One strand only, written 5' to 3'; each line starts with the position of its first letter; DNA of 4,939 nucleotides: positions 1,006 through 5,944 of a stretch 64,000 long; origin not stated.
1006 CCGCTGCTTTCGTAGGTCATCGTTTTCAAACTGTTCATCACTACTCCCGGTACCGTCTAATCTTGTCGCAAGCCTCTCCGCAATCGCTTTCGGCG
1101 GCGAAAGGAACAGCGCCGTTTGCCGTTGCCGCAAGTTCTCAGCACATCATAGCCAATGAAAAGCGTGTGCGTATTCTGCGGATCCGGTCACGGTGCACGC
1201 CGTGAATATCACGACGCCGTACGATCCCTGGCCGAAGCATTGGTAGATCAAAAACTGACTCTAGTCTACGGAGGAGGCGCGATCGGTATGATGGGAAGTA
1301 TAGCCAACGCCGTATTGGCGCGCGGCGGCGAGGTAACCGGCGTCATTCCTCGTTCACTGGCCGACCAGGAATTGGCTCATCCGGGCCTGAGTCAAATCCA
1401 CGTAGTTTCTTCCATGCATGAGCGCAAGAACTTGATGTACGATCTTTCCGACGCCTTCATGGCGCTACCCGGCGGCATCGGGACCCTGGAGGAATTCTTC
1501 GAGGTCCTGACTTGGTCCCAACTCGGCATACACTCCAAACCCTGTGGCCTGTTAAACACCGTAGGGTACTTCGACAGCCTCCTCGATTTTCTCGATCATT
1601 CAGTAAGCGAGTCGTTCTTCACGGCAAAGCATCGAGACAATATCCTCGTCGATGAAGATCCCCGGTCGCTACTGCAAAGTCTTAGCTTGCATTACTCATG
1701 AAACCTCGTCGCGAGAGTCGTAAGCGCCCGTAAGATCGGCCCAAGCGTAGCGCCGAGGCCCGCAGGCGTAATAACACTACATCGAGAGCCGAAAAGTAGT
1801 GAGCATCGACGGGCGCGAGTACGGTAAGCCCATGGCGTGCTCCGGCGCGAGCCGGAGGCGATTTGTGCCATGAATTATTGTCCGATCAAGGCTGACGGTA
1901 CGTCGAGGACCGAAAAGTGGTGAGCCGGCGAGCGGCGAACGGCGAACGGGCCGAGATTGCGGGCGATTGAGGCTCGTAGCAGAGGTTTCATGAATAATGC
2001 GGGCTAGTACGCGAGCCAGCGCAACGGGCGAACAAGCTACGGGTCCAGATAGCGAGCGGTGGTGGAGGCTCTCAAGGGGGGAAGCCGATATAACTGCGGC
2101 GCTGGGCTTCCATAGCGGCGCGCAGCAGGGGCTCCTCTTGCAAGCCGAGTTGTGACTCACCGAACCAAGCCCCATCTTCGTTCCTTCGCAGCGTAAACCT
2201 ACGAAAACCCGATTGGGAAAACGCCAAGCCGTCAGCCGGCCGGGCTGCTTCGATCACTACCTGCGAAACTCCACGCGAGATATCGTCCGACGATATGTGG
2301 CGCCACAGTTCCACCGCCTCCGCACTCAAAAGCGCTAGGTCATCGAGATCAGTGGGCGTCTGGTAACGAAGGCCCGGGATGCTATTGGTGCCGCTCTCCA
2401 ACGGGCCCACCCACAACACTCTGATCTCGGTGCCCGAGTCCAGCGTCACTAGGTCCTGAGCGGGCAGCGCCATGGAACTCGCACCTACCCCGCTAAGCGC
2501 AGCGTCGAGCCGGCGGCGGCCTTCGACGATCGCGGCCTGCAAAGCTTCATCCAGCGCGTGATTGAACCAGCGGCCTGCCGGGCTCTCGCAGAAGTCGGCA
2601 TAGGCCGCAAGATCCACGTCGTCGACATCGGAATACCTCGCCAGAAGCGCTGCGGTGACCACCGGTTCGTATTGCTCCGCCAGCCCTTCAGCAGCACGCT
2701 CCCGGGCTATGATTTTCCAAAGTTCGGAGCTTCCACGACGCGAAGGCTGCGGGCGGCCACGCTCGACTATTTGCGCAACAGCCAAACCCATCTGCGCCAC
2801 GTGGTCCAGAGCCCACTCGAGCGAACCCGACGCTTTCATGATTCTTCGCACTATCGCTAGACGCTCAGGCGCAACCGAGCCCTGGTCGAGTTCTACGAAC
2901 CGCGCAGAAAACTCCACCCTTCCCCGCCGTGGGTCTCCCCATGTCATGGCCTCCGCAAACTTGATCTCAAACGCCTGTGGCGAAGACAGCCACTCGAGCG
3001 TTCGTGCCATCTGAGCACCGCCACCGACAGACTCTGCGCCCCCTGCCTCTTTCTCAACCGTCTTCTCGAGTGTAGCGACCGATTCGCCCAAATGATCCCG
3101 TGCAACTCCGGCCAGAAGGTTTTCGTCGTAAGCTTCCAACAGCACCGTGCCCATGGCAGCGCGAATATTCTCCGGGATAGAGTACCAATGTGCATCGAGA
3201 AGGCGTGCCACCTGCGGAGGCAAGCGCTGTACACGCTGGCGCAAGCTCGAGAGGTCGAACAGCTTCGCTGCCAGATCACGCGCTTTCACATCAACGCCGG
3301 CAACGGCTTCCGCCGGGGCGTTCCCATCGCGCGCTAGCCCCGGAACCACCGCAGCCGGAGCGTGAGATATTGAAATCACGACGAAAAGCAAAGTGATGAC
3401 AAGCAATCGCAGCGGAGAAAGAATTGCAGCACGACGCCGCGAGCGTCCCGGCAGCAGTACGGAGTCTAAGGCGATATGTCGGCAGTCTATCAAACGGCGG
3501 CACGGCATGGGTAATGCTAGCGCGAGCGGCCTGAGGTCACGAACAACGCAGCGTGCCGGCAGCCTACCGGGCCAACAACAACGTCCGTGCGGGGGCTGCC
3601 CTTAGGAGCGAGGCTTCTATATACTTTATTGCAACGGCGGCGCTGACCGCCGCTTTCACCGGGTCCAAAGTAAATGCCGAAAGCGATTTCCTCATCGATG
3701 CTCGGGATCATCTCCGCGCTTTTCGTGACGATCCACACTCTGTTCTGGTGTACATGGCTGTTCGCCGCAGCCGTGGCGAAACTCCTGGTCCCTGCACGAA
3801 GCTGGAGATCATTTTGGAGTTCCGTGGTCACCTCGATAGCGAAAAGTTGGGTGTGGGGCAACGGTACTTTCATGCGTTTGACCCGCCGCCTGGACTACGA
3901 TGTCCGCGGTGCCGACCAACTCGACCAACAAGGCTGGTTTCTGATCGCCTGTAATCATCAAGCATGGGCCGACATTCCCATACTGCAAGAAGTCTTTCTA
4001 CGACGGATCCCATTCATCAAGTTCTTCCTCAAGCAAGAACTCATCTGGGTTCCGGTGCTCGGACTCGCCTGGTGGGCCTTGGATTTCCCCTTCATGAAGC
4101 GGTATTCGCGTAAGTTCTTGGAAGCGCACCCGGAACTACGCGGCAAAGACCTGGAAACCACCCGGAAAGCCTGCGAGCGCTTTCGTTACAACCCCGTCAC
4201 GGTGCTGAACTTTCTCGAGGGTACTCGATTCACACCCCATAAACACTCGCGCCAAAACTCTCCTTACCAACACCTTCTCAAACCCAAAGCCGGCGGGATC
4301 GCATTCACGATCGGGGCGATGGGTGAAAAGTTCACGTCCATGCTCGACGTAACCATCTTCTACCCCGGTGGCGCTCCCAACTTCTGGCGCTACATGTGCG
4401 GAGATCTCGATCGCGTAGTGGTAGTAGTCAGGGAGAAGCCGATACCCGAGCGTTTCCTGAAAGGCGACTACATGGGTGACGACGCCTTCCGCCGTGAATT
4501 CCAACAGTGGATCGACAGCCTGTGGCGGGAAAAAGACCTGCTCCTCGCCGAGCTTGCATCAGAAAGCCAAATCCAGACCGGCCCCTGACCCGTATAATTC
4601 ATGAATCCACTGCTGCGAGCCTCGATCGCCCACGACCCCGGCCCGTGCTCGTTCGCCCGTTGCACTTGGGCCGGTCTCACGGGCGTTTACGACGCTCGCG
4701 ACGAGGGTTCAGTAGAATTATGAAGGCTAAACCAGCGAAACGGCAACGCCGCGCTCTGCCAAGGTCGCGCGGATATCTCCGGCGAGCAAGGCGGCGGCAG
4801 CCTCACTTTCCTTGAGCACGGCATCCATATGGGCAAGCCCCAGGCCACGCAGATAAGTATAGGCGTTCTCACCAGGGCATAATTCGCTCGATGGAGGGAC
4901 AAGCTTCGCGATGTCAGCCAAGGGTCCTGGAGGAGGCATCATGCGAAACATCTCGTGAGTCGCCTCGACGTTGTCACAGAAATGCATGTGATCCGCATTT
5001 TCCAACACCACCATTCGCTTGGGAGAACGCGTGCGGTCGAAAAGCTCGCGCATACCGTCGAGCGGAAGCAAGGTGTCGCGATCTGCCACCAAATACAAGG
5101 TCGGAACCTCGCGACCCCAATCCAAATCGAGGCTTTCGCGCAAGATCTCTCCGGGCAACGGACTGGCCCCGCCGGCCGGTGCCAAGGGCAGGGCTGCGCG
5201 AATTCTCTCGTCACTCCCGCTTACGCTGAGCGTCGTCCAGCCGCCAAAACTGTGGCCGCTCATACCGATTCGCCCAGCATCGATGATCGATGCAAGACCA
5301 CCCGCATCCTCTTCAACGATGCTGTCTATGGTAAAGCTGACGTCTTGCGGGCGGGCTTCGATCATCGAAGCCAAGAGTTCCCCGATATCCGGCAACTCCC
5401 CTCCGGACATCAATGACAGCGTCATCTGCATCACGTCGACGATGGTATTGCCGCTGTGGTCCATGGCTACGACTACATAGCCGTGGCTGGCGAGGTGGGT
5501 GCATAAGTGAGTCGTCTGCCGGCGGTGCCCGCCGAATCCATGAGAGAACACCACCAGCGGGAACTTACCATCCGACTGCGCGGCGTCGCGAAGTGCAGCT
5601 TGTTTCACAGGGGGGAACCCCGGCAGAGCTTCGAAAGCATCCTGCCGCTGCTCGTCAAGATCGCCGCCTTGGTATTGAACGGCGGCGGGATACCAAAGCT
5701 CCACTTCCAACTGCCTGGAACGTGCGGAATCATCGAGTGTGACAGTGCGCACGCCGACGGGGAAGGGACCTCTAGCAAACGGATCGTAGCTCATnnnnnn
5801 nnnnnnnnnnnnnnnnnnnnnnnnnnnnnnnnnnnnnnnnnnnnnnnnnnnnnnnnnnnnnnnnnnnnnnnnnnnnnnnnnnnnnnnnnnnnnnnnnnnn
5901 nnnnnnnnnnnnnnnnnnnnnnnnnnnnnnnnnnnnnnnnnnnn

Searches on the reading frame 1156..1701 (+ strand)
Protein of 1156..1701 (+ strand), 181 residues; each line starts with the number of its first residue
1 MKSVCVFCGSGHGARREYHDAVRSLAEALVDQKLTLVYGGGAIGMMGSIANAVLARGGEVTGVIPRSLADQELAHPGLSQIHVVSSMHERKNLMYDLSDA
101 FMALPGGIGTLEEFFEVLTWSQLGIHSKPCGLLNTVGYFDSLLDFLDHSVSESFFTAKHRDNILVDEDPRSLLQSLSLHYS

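Call 36: search_protein_families(library=pfam, proteins=[window:1156-1701:+], max_evalue=0.001)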
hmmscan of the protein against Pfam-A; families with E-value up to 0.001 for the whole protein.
window:1156-1701:+ (181 aa): 2 families
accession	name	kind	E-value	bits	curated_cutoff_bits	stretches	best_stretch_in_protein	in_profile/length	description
PF03641.19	Lysine_decarbox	-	3.9e-42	144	27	1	46-175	1-130/131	Possible lysine decarboxylase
PF18306.6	LDcluster4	-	1.8e-12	47.5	26.3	1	8-118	7-114/151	SLOG cluster4 family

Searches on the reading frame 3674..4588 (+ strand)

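Call 36: search_protein_families(library=pfam, proteins=[window:3674-4588:+], max_evalue=0.001)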
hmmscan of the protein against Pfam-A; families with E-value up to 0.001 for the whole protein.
window:3674-4588:+ (304 aa): 1 family
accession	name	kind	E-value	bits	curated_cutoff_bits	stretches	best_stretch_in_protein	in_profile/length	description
PF01553.26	Acyltransferase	-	3.5e-14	53.2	23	1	76-207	3-114/132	Acyltransferase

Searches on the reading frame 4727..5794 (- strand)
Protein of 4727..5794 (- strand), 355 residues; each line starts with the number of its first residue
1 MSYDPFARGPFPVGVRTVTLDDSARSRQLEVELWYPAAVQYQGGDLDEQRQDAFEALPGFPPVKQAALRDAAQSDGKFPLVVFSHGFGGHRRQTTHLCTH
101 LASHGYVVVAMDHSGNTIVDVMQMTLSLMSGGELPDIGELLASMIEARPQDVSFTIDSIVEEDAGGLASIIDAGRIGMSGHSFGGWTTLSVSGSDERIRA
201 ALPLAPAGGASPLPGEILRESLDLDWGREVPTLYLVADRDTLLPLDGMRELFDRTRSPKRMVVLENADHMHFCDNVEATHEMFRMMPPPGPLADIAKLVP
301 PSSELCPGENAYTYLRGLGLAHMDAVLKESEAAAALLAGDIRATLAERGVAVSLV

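Call 36: search_protein_families(library=pfam, proteins=[window:4727-5794:-], max_evalue=0.001)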
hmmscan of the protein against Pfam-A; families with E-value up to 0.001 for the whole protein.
window:4727-5794:- (355 aa): 8 families
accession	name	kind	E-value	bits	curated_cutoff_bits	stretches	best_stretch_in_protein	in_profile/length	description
PF03403.19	PAF-AH_p_II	-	4.6e-18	65.4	20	1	72-116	94-138/372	Platelet-activating factor acetylhydrolase, isoform II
PF12740.14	PETase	-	2.6e-12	47.2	28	1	148-276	99-216/263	PET hydrolase-like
PF12146.15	Hydrolase_4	-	1.2e-10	41.5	27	1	80-209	6-112/239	Serine aminopeptidase, S33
PF07224.18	Chlorophyllase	-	1.2e-07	31.2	26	1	71-110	35-74/301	Chlorophyllase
PF01738.24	DLH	-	2.6e-07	30.9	21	1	74-277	11-194/217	Dienelactone hydrolase family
PF00561.26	Abhydrolase_1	-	1.7e-06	28.3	25.8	0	79-116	1-38/245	alpha/beta hydrolase fold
PF05448.18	AXE1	-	5.1e-06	25.9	21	1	71-206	76-208/321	Acetyl xylan esterase (AXE1)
PF02129.25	Peptidase_S15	-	0.00013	22.2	23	0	73-206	14-128/262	X-Pro dipeptidyl-peptidase (S15 family)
